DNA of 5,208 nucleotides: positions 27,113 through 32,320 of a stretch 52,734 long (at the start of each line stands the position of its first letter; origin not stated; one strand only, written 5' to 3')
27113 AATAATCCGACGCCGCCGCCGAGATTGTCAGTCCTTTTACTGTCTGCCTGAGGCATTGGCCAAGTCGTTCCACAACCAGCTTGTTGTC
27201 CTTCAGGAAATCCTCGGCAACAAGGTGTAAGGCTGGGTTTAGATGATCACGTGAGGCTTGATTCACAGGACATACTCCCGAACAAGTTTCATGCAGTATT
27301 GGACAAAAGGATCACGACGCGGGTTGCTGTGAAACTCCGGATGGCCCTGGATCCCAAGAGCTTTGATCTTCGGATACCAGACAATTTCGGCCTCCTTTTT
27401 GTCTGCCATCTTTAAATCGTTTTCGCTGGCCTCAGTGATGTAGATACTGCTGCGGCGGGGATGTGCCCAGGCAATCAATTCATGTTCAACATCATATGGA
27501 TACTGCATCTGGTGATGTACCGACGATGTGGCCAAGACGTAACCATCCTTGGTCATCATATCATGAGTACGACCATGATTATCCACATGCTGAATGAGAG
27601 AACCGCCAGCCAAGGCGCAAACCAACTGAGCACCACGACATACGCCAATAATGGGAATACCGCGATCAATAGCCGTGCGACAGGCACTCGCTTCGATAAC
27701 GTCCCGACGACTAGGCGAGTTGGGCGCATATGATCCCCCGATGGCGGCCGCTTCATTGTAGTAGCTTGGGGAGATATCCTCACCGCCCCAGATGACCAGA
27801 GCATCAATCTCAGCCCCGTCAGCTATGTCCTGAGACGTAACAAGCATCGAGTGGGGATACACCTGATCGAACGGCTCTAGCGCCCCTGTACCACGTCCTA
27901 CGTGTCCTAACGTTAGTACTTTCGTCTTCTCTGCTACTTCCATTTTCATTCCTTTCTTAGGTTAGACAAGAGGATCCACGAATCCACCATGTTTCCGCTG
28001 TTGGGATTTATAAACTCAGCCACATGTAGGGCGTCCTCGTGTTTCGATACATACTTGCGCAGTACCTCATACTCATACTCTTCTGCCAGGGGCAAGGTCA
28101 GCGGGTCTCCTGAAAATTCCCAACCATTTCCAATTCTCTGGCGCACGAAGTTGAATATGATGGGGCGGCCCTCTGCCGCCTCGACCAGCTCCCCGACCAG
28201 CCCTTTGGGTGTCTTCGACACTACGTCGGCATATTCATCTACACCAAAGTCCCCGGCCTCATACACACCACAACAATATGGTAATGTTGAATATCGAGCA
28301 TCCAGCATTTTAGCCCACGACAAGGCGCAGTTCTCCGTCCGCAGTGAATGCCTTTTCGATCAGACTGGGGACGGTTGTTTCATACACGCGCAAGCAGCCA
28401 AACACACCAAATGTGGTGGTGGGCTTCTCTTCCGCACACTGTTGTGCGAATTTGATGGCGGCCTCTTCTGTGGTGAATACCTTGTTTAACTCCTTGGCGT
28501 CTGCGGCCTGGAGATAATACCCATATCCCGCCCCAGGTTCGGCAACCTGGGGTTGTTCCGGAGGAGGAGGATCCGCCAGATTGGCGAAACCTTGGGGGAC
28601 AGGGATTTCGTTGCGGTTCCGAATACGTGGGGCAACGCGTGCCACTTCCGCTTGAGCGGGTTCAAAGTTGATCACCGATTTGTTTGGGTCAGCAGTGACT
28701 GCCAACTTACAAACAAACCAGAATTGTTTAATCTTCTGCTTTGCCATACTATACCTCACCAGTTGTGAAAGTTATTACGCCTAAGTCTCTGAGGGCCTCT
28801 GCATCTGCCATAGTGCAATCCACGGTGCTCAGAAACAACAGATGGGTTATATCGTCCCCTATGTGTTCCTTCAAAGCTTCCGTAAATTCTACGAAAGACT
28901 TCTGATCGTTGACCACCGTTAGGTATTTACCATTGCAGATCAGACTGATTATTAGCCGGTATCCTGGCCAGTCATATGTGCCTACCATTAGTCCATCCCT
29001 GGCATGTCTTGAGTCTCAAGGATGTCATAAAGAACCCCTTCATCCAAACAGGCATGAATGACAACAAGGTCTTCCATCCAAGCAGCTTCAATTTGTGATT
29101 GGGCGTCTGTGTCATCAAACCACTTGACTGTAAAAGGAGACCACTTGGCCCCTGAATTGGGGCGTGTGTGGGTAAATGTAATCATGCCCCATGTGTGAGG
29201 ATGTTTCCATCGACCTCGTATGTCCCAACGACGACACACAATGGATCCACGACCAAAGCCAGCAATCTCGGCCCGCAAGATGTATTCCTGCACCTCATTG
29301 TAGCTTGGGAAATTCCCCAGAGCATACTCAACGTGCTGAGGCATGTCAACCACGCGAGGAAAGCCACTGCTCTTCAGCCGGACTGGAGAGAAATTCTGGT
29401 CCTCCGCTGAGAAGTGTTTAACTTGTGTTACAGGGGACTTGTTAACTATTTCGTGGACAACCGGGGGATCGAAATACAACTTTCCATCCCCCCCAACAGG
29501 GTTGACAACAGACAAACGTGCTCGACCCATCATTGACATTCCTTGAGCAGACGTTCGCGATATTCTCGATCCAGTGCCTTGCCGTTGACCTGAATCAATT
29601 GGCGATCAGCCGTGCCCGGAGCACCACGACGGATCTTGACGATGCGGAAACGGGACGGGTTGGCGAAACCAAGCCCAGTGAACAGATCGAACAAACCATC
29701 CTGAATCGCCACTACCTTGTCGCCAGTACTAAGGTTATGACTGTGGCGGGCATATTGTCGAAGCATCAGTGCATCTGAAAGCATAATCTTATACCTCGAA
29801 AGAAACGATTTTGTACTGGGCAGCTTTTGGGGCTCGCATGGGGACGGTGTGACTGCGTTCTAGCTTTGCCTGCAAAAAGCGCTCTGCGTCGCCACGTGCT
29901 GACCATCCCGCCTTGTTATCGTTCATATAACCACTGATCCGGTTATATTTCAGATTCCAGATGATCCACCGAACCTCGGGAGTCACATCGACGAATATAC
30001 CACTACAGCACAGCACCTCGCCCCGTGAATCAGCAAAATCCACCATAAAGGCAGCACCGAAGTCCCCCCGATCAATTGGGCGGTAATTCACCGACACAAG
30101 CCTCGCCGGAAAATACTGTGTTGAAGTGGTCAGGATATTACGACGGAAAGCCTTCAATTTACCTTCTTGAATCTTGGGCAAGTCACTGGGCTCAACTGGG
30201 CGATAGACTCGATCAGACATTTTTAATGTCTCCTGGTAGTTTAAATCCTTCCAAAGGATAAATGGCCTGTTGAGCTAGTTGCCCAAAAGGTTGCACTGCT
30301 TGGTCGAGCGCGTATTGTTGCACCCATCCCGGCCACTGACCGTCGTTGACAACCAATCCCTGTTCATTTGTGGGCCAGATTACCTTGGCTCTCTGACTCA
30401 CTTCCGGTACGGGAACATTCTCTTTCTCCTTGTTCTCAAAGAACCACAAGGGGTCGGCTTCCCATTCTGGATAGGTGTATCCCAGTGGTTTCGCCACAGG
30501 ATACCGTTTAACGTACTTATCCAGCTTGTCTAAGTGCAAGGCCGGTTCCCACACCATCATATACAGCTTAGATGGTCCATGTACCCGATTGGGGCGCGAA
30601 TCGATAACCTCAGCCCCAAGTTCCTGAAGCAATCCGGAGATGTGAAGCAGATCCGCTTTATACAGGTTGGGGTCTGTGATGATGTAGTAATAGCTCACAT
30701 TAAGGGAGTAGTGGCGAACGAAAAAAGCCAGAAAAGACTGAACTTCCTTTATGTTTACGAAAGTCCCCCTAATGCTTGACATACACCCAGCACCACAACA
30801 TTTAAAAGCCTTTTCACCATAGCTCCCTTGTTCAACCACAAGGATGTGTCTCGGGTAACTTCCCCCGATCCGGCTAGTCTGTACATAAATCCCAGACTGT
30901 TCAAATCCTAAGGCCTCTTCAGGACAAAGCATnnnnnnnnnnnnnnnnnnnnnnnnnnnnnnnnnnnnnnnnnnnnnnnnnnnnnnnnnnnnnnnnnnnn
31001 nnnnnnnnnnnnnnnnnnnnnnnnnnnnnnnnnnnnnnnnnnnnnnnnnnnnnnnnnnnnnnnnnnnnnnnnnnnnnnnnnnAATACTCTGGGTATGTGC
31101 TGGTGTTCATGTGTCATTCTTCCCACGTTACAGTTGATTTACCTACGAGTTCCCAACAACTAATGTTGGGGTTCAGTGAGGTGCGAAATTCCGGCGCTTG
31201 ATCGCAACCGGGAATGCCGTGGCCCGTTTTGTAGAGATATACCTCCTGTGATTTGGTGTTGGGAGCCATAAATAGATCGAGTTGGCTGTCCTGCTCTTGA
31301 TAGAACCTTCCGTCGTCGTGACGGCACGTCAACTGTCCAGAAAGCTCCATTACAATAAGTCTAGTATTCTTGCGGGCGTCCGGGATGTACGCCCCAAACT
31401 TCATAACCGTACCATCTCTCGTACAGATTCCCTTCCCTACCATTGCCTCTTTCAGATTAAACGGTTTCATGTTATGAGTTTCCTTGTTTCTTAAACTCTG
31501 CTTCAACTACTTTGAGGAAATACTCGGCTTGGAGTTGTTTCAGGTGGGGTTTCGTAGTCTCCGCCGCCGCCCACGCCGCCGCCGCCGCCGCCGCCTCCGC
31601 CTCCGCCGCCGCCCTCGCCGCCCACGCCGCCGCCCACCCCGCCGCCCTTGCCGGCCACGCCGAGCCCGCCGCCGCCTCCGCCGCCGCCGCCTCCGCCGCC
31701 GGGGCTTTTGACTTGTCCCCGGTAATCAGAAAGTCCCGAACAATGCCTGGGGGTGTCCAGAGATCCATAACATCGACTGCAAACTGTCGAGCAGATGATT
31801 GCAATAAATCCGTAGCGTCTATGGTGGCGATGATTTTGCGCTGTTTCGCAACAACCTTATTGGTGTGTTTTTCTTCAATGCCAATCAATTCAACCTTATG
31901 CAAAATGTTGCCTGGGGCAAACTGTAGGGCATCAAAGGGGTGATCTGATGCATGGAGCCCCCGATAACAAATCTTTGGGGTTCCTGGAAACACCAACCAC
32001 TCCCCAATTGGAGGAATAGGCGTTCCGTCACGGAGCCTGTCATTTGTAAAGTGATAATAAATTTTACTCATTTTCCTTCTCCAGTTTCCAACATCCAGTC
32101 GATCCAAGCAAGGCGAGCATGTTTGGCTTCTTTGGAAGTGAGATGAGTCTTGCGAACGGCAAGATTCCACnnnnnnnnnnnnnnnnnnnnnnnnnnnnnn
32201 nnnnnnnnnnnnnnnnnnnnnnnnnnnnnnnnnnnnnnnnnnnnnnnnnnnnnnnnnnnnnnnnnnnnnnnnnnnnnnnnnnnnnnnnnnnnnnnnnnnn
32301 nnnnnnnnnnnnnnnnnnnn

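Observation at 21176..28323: Translationally coupled operon of five amide-bond enzymes is the best candidate for an uncharacterised modification system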

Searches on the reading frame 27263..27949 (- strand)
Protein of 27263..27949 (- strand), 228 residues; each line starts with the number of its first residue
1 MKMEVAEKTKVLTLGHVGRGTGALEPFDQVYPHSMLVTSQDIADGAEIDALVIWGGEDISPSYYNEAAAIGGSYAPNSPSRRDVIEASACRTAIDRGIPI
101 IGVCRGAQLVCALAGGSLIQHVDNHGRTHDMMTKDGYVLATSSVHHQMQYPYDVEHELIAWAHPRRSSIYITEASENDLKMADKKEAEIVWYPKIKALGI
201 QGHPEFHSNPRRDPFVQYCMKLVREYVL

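Call 3: search_protein_families(library=pfam, max_evalue=0.01, proteins=[window:27263-27949:-])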
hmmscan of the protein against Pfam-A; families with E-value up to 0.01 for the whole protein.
window:27263-27949:- (228 aa): 2 families
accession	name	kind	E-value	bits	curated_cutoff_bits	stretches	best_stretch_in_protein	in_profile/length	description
PF07722.19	Peptidase_C26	-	9.9e-19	68.4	20.5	1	47-148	58-154/219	Peptidase C26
PF00117.34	GATase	-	7.4e-11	42.5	22.8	1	79-214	52-181/190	Glutamine amidotransferase class-I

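Call 18: search_protein_families(library=phrogs, max_evalue=0.001, proteins=[window:27263-27949:-])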
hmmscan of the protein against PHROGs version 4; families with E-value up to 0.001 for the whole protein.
window:27263-27949:- (228 aa): 2 families
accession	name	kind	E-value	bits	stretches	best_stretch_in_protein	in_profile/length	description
phrog_7218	-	moron, auxiliary metabolic gene and host takeover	5e-30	105.7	1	46-209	32-183/203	glutamine amidotransferase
phrog_11956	-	unknown function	0.00063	19.4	1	76-143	60-126/515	-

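Call 81: search_protein_families(library=ncbifam, max_evalue=0.01, proteins=[window:27263-27949:-])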
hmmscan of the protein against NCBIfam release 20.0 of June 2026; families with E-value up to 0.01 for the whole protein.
window:27263-27949:- (228 aa): 17 families
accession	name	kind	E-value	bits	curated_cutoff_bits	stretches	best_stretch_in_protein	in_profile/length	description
NF045546.1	GCDPHdlase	equivalog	6.6e-08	32.9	250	1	80-146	76-141/198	gamma-glutamyl-CDP-amidate hydrolase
NF008471.0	PRK11366.1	equivalog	1.1e-05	25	266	1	74-122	84-132/254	gamma-glutamyl-gamma-aminobutyrate hydrolase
TIGR00566.1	trpG_papA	subfamily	1.3e-05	25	121.05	1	83-178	66-154/192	glutamine amidotransferase of anthranilate synthase or aminodeoxychorismate synthase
NF010081.0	PRK13566.1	equivalog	1.3e-05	23.7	645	1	78-205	583-699/729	anthranilate synthase component I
TIGR00888.1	guaA_Nterm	equivalog_domain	4.1e-05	23.1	172.15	1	77-208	52-169/188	glutamine-hydrolyzing GMP synthase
NF006562.0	PRK09065.1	equivalog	4.8e-05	23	205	1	63-210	55-194/242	glutamine amidotransferase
NF000848.1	PRK00074.1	equivalog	5.4e-05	22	400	1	77-208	52-172/512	glutamine-hydrolyzing GMP synthase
TIGR01823.1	PabB-fungal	equivalog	0.0001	20.7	442.55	1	93-208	83-188/742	aminodeoxychorismate synthase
TIGR01368.1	CPSaseIIsmall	equivalog_domain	0.00012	21.1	307.35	1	88-211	237-346/361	glutamine-hydrolyzing carbamoyl-phosphate synthase small subunit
NF001975.0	PRK00758.1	equivalog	0.00027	20.6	198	1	84-208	54-167/185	GMP synthase subunit A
TIGR01815.1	TrpE-clade3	equivalog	0.00046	18.3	739.15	1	75-184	568-673/717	anthranilate synthase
NF005799.0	PRK07649.1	equivalog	0.0013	18.3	327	1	94-182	69-154/195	aminodeoxychorismate/anthranilate synthase component II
NF006098.0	PRK08250.1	equivalog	0.0019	17.8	301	1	45-121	43-108/239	glutamine amidotransferase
NF004169.0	PRK05637.1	equivalog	0.0027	17.3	332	0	97-153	74-128/210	anthranilate synthase component II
NF009475.0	PRK12838.1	equivalog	0.004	16.2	221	1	89-159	232-304/359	carbamoyl phosphate synthase small subunit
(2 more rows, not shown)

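Call 96: search_protein_families(library=padloc, max_evalue=0.001, proteins=[window:27263-27949:-])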
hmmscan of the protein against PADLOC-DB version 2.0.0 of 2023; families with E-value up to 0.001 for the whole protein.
window:27263-27949:- (228 aa): 0 families

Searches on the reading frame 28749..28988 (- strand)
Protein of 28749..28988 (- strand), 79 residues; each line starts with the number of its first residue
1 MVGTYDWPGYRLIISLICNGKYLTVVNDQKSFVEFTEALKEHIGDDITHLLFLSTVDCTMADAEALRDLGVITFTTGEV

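Call 17: search_protein_families(library=pfam, max_evalue=0.05, proteins=[window:28749-28988:-])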
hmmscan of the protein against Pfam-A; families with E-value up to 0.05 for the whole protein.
window:28749-28988:- (79 aa): 1 family
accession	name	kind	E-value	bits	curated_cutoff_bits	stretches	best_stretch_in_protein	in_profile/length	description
PF07279.17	DUF1442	-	0.037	13.8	27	1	15-64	65-114/218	Protein of unknown function (DUF1442)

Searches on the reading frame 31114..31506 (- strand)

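Call 56: search_protein_families(library=pfam, max_evalue=0.001, proteins=[window:31114-31506:-])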
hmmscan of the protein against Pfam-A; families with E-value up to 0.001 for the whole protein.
window:31114-31506:- (130 aa): 0 families

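Call 107: search_protein_families(library=phrogs, max_evalue=0.001, proteins=[window:31114-31506:-])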
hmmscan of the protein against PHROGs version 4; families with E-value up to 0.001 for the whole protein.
window:31114-31506:- (130 aa): 1 family
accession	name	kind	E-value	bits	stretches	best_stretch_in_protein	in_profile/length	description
phrog_29630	-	unknown function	0.00015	22.7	1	15-71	70-127/141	-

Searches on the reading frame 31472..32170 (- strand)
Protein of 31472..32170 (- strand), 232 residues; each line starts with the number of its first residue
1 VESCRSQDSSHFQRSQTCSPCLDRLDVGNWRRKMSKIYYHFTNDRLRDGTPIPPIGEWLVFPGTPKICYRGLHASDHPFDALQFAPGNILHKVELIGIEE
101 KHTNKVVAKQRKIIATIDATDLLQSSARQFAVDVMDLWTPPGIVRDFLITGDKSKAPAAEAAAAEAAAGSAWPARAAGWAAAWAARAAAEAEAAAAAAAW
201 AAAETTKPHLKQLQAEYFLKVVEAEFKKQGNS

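Call 56: search_protein_families(library=pfam, max_evalue=0.001, proteins=[window:31472-32170:-])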
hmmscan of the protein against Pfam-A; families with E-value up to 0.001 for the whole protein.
window:31472-32170:- (232 aa): 1 family
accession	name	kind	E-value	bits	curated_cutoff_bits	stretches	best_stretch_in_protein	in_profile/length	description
PF24703.2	DUF7666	-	4.4e-08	34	27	1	39-124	4-94/95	Domain of unknown function (DUF7666)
